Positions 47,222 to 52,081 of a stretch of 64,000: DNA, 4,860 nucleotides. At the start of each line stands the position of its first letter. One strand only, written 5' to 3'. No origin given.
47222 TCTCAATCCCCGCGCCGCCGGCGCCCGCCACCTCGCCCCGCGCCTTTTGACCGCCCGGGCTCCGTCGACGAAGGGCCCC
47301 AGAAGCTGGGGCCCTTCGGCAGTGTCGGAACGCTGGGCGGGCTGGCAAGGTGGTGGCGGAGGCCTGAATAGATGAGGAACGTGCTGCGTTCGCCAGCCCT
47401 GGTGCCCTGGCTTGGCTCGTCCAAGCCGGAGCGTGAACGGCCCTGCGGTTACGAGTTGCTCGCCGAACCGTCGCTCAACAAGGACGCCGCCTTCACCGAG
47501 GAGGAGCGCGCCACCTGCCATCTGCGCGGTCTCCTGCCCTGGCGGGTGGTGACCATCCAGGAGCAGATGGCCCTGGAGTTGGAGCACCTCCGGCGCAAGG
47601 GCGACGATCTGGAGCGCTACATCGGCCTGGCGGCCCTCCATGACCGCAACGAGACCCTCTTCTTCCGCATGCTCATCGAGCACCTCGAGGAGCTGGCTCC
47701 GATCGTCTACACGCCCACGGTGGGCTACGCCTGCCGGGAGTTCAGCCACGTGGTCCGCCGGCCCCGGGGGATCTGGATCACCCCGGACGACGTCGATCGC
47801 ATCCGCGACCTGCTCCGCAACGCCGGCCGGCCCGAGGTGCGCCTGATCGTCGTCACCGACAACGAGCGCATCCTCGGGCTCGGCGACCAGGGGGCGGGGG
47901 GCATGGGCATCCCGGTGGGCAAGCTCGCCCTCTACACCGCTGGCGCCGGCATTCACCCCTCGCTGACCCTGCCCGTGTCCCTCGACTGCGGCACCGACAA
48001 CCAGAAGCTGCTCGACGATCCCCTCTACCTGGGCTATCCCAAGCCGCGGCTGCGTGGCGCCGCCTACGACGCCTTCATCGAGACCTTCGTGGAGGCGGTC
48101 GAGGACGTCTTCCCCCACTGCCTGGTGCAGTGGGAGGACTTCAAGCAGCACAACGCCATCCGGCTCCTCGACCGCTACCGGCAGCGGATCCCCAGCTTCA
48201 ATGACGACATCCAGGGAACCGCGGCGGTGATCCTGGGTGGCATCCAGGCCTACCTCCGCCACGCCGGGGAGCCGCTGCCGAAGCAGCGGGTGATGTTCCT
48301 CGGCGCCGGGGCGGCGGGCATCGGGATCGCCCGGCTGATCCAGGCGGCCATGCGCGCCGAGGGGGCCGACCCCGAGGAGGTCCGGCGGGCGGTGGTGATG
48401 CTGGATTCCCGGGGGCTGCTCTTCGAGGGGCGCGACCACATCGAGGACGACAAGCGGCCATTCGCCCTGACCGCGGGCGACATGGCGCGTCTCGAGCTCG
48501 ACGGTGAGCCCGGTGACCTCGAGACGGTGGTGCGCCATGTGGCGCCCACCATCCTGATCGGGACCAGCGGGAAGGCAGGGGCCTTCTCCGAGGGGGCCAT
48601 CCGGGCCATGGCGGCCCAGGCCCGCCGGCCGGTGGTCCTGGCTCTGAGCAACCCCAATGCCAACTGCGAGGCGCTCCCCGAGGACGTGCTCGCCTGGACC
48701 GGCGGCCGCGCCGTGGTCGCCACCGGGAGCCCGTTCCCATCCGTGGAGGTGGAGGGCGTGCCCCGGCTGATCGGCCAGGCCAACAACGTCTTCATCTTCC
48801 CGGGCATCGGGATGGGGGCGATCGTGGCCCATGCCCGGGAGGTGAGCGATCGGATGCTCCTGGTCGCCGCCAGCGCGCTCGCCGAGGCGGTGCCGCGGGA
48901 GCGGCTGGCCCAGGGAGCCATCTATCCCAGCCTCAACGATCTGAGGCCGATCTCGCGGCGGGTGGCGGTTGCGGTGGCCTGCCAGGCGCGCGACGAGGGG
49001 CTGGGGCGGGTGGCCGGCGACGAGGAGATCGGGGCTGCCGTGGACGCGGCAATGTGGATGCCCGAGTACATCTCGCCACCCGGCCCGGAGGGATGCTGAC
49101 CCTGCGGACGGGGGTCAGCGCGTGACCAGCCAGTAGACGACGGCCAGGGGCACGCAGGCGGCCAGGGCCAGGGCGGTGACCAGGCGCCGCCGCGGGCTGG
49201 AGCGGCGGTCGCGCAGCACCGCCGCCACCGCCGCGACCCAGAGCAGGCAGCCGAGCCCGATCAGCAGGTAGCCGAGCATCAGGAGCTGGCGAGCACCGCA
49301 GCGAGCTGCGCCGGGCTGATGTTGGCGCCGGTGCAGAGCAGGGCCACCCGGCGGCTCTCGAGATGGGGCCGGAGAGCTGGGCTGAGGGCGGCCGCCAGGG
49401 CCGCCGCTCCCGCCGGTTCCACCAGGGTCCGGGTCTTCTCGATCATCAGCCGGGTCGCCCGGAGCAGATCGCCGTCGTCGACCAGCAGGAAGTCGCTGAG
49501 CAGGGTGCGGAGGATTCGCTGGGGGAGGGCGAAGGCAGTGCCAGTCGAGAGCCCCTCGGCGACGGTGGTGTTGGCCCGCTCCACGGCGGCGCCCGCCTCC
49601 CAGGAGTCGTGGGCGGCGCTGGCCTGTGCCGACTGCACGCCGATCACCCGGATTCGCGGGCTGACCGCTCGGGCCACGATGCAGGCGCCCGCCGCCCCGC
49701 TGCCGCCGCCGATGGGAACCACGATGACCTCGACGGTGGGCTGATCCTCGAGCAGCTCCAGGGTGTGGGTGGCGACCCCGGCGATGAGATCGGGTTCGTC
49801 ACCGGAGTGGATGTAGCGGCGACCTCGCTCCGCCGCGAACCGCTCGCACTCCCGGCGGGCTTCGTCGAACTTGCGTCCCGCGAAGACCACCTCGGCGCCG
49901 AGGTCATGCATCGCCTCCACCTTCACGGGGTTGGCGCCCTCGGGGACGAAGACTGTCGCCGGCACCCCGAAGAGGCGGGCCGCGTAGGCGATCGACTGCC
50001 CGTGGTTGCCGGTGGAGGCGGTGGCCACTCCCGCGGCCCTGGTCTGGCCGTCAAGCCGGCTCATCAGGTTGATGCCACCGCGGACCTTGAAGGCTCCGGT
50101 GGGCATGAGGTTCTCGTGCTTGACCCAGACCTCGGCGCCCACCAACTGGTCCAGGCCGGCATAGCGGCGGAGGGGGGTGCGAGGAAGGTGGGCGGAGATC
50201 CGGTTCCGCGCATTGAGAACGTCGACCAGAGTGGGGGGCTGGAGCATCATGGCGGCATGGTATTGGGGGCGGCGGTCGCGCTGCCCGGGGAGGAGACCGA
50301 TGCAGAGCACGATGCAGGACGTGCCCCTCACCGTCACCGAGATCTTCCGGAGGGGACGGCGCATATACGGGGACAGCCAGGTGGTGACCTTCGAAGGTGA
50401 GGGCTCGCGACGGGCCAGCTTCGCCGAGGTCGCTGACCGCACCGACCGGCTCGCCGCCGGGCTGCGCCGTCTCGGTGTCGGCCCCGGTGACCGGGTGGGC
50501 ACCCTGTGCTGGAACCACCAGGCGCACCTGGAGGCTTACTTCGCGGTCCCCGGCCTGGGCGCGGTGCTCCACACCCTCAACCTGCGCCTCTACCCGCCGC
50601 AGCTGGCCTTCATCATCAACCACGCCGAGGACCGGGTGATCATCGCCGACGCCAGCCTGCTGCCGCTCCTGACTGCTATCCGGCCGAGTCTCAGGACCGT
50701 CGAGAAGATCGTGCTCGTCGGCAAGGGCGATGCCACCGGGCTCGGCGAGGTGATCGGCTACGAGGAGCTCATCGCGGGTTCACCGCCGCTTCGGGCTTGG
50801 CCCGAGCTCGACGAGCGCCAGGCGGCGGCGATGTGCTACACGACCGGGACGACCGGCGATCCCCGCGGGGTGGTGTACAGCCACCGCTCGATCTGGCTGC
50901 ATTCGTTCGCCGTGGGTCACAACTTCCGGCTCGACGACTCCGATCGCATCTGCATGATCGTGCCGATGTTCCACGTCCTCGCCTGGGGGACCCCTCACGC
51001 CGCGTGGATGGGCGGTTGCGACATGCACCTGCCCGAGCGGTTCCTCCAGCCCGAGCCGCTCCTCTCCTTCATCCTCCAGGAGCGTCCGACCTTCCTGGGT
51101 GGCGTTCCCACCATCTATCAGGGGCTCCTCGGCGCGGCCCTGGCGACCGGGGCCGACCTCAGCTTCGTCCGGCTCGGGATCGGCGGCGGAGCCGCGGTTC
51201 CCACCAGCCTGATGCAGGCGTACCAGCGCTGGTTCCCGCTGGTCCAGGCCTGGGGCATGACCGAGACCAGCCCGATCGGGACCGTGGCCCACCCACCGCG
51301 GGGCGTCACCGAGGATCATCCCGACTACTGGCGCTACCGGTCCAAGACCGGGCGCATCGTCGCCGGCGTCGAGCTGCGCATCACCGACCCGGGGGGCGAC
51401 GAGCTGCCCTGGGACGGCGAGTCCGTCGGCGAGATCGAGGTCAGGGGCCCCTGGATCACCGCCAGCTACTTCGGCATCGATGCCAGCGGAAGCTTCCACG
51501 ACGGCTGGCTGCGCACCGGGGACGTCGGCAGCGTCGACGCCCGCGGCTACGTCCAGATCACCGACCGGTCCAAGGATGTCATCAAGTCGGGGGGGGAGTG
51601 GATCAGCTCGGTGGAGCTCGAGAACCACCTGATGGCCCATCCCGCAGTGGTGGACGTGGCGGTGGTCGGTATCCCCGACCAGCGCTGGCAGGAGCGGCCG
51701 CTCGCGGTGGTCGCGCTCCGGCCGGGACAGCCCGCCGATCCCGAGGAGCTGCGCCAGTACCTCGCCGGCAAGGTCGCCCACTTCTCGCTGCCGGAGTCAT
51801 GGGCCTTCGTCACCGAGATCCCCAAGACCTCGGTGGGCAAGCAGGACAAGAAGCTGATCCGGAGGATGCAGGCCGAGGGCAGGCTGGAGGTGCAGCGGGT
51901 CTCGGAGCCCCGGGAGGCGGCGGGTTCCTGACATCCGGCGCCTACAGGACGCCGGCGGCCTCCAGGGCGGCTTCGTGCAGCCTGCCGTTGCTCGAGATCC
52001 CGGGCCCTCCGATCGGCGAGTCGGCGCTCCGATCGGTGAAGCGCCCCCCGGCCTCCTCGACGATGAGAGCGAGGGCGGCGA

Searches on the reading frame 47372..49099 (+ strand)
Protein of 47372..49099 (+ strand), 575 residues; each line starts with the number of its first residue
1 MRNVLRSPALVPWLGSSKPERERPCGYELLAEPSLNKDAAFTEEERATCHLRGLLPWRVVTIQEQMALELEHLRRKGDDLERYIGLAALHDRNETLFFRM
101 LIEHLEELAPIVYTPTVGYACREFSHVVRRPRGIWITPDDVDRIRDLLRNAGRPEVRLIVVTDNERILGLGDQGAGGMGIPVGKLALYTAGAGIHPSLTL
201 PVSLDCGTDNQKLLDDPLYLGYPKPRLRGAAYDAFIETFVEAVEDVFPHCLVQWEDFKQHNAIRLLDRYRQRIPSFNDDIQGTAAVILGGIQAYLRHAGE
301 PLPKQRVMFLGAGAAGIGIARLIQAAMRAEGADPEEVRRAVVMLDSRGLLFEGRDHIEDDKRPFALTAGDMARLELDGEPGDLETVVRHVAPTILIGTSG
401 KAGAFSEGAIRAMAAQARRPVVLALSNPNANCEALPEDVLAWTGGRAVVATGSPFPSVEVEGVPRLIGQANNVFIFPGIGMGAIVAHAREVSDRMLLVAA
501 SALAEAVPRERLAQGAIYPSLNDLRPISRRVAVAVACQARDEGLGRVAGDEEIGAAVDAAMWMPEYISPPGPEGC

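Call 65: search_protein_families(library=pfam, proteins=[window:47372-49099:+], max_evalue=0.0001)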
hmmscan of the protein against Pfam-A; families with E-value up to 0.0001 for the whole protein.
window:47372-49099:+ (575 aa): 2 families
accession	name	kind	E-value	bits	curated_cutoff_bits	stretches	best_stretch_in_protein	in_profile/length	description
PF03949.21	Malic_M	-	1e-90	304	23.5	1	280-539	1-257/258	Malic enzyme, NAD binding domain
PF00390.24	malic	-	6.7e-70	235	23.1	1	90-270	1-182/182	Malic enzyme, N-terminal domain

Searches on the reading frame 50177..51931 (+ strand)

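Call 65: search_protein_families(library=pfam, proteins=[window:50177-51931:+], max_evalue=0.0001)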
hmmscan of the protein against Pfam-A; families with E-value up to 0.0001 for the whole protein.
window:50177-51931:+ (584 aa): 2 families
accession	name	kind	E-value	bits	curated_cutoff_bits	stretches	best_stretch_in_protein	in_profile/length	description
PF00501.34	AMP-binding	-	7e-76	255.9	29.9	1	64-432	8-384/384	AMP-binding enzyme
PF13193.12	AMP-binding_C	-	1.3e-18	68.1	24.5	1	480-555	1-76/76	AMP-binding enzyme C-terminal domain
